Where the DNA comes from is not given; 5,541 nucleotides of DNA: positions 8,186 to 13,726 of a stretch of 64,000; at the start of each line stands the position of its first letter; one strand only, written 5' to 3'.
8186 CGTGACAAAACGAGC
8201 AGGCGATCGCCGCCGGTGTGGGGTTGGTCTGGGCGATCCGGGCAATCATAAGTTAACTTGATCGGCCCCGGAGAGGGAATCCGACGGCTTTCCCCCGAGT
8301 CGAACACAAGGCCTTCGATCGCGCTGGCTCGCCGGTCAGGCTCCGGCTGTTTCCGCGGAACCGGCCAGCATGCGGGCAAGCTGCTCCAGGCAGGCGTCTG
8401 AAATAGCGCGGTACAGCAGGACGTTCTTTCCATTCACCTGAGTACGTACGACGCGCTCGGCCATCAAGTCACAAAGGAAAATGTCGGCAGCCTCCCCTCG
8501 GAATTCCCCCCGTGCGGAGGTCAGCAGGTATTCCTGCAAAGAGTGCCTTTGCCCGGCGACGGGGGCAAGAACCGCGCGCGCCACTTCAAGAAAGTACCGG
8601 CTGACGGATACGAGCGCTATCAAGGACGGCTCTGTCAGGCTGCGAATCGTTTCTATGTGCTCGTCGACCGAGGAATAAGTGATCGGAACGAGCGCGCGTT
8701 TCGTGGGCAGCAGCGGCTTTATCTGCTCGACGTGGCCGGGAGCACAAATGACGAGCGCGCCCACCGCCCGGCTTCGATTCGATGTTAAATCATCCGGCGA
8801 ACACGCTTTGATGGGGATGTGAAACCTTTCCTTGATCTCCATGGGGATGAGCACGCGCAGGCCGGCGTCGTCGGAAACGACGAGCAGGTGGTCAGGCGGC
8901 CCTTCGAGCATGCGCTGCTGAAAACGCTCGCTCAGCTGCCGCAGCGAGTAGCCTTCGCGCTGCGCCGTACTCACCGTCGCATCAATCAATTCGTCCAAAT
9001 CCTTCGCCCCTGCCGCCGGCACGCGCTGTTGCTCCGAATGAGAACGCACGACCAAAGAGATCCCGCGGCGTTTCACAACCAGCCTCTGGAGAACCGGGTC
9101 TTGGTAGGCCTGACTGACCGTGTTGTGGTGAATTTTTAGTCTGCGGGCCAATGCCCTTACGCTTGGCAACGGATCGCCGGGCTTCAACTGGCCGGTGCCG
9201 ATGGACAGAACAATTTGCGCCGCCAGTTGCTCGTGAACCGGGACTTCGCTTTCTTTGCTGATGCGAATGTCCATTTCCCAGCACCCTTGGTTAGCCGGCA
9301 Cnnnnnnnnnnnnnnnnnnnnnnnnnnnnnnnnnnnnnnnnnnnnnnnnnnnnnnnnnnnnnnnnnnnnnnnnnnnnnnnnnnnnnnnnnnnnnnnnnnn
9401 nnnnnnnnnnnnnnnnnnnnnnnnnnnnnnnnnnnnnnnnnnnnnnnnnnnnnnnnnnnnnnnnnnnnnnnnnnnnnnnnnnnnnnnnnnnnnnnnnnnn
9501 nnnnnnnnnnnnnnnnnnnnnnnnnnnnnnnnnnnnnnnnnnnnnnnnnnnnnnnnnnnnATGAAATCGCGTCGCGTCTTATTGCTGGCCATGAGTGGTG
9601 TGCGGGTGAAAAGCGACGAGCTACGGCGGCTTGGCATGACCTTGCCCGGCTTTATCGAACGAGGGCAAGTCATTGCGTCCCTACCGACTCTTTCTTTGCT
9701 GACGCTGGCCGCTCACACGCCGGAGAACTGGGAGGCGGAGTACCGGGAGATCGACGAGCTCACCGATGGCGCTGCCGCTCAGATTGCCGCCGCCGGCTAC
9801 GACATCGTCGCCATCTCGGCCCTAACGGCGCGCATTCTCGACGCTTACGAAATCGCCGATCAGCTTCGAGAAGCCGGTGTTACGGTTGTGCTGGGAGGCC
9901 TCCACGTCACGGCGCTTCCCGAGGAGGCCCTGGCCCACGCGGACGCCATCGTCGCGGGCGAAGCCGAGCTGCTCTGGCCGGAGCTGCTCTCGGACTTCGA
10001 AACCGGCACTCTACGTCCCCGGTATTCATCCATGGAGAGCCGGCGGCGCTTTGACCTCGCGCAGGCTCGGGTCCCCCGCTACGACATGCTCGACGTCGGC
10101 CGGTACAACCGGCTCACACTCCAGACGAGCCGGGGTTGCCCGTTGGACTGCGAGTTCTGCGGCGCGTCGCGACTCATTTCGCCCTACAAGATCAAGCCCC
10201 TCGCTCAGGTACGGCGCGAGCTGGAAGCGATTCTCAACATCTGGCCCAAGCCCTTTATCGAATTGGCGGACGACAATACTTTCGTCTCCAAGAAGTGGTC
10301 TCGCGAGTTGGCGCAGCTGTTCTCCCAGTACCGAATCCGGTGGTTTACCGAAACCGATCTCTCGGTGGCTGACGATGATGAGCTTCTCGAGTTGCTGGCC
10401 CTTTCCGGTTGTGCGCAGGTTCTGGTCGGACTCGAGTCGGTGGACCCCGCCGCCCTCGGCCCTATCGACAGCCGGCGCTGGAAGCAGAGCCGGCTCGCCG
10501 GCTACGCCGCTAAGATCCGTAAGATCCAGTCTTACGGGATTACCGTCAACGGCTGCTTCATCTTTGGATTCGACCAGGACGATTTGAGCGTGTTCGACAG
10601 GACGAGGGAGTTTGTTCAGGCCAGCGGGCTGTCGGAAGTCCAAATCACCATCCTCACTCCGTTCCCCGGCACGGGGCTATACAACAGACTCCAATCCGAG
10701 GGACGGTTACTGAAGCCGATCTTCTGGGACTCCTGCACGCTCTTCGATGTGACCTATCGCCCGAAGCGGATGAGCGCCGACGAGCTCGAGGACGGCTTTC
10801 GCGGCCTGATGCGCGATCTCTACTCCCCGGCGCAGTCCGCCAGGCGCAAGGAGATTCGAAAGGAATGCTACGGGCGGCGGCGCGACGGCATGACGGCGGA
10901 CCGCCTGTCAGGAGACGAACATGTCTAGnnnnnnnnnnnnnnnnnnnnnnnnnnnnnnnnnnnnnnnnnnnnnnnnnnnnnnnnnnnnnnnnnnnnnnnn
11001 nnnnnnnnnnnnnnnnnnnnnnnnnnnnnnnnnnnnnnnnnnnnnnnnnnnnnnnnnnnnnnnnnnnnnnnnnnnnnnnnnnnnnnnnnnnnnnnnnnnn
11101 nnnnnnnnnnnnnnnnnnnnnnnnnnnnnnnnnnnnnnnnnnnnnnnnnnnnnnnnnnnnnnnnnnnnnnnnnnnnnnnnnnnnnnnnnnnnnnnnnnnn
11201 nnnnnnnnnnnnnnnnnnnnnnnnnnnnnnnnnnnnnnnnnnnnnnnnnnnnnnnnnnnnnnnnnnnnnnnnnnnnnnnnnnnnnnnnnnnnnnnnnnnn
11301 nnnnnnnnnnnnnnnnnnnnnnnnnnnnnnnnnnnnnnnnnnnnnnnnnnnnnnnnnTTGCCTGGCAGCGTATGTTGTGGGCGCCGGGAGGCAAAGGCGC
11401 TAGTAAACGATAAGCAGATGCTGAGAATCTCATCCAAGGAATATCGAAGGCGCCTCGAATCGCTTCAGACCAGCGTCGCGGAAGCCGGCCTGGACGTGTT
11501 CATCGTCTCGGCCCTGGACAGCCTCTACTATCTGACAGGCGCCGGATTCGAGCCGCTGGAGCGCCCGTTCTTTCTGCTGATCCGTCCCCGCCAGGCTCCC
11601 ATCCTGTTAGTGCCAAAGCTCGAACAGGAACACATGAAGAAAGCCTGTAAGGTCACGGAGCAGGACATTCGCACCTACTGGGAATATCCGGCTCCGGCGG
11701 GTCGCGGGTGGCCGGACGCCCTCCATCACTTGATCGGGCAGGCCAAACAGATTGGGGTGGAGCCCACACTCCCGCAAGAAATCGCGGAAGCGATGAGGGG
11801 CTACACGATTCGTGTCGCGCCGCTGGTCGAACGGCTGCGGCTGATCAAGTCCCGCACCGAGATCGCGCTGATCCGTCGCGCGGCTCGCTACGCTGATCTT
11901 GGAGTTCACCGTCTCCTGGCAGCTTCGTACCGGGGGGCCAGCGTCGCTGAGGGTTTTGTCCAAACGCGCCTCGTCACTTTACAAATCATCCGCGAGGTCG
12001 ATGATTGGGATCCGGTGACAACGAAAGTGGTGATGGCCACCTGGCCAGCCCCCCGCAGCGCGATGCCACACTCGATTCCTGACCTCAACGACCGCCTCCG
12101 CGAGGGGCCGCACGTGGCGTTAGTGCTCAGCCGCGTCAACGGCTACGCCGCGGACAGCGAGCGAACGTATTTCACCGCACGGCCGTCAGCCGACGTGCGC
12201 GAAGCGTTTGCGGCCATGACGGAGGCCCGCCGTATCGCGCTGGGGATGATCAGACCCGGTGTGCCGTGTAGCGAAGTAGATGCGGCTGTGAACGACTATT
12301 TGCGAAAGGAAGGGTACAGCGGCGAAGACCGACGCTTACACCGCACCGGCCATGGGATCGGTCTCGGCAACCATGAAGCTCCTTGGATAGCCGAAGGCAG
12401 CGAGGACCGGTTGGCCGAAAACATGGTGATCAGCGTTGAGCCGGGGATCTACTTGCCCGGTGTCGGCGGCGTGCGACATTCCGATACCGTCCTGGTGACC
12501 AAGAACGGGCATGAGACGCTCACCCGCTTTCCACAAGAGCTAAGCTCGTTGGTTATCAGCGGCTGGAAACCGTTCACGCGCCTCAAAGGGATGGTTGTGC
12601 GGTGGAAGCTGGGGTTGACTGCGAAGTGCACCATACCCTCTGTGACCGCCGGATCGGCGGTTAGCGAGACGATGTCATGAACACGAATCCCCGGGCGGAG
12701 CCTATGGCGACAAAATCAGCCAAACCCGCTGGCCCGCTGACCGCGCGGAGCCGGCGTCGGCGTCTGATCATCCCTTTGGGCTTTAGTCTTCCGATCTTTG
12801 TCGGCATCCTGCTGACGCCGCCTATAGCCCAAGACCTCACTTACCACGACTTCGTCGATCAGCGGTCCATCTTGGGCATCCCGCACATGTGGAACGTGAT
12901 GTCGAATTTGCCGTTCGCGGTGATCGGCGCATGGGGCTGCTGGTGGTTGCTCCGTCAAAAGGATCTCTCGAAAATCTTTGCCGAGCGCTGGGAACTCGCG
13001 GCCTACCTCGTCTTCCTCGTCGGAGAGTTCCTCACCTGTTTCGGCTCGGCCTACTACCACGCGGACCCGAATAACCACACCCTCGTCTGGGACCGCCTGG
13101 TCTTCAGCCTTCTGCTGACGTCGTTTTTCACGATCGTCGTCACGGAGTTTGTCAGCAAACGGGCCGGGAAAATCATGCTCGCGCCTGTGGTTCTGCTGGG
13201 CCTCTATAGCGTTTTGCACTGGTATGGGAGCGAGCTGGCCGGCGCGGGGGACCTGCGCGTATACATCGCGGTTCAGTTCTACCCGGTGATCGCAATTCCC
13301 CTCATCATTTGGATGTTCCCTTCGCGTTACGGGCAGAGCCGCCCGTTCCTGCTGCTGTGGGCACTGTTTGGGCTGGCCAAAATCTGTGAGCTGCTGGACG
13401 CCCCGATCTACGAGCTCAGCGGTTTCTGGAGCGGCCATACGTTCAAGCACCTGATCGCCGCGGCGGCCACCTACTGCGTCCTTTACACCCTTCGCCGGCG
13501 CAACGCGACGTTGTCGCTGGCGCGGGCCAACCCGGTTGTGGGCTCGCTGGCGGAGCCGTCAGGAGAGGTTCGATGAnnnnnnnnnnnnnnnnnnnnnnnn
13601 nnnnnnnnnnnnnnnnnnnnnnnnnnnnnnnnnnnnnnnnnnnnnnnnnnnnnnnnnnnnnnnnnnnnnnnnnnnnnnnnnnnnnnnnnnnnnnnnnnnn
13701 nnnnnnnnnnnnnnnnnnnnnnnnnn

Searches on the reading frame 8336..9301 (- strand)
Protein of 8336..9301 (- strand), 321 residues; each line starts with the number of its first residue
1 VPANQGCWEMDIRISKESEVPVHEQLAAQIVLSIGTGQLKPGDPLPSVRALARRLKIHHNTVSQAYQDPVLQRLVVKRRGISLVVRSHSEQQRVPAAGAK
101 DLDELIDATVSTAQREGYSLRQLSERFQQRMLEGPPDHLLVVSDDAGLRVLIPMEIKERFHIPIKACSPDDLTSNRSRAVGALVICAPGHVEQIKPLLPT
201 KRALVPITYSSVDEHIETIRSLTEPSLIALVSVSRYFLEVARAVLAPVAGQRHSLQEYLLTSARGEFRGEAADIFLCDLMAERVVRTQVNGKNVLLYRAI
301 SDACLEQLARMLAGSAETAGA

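Call 51: search_protein_families(library=ncbifam, proteins=[window:8336-9301:-], max_evalue=0.00001)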
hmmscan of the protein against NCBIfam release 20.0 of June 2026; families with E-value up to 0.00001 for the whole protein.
window:8336-9301:- (321 aa): 7 families
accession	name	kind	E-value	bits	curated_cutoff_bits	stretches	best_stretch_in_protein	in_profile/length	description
NF052282.1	PLP_TF_PdxR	equivalog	7.5e-14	51.6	320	1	21-121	1-110/448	MocR-like pyridoxine biosynthesis transcription factor PdxR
NF052286.1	ecto_TF_EhuR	exception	2.2e-12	46.3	480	1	17-114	7-104/458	MocR-like ectoine utilization transcription factor EhuR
NF052281.1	rhizopine_MocR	equivalog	5.7e-12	45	650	1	12-95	9-92/479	rhizopine catabolism transcriptional regulator MocR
NF053730.1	TransRegRv1152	equivalog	3.4e-11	43.1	170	1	12-70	7-65/120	Rv1152 family transcriptional regulator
NF047563.1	modulin_PmtR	equivalog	2.7e-10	40.3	200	1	10-87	1-78/125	PSM export ABC transporter transcriptional regulator PmtR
NF052290.2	MocR_like_YczR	exception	1e-09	37.6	487.4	1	17-114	15-113/458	MocR-like transcription factor YczR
NF012025.0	PRK15481.1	equivalog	3e-08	32.7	573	1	29-107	14-90/432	MocR-like B6 salvage transcription factor PtsJ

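Call 52: search_protein_families(library=pfam, proteins=[window:8336-9301:-], max_evalue=0.001)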
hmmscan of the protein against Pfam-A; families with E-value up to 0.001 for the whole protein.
window:8336-9301:- (321 aa): 1 family
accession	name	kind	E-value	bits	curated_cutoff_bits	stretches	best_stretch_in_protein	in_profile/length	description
PF00392.27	GntR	-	2.2e-09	37.2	27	1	24-85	3-64/64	Bacterial regulatory proteins, gntR family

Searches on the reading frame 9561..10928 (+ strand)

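Call 52: search_protein_families(library=pfam, proteins=[window:9561-10928:+], max_evalue=0.001)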
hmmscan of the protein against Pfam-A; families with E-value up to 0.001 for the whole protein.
window:9561-10928:+ (455 aa): 3 families
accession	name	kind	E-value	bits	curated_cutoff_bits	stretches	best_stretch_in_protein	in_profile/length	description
PF02310.24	B12-binding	-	5.3e-15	55.8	32.1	1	41-142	12-120/121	B12 binding domain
PF04055.27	Radical_SAM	-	2.3e-14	54.4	29.5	1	188-349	2-163/166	Radical SAM superfamily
PF13282.11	DUF4070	-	5.2e-07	30.2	22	1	371-430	1-58/144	Domain of unknown function (DUF4070)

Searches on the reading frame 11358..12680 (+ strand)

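Call 52: search_protein_families(library=pfam, proteins=[window:11358-12680:+], max_evalue=0.001)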
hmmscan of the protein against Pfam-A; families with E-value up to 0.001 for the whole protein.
window:11358-12680:+ (440 aa): 2 families
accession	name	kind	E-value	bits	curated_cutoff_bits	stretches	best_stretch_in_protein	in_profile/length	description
PF00557.29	Peptidase_M24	-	2.5e-39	135.6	23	1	228-382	53-208/208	Metallopeptidase family M24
PF01321.24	Creatinase_N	-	6.6e-15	56.2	22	1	32-163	1-128/128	Creatinase/Prolidase N-terminal domain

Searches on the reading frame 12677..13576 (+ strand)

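Call 52: search_protein_families(library=pfam, proteins=[window:12677-13576:+], max_evalue=0.001)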
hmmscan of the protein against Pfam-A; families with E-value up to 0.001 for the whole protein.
window:12677-13576:+ (299 aa): 1 family
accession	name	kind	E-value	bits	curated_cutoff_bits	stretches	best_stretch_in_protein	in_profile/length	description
PF05875.18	Ceramidase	-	2.1e-05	24.5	32.5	1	71-183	23-123/259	Ceramidase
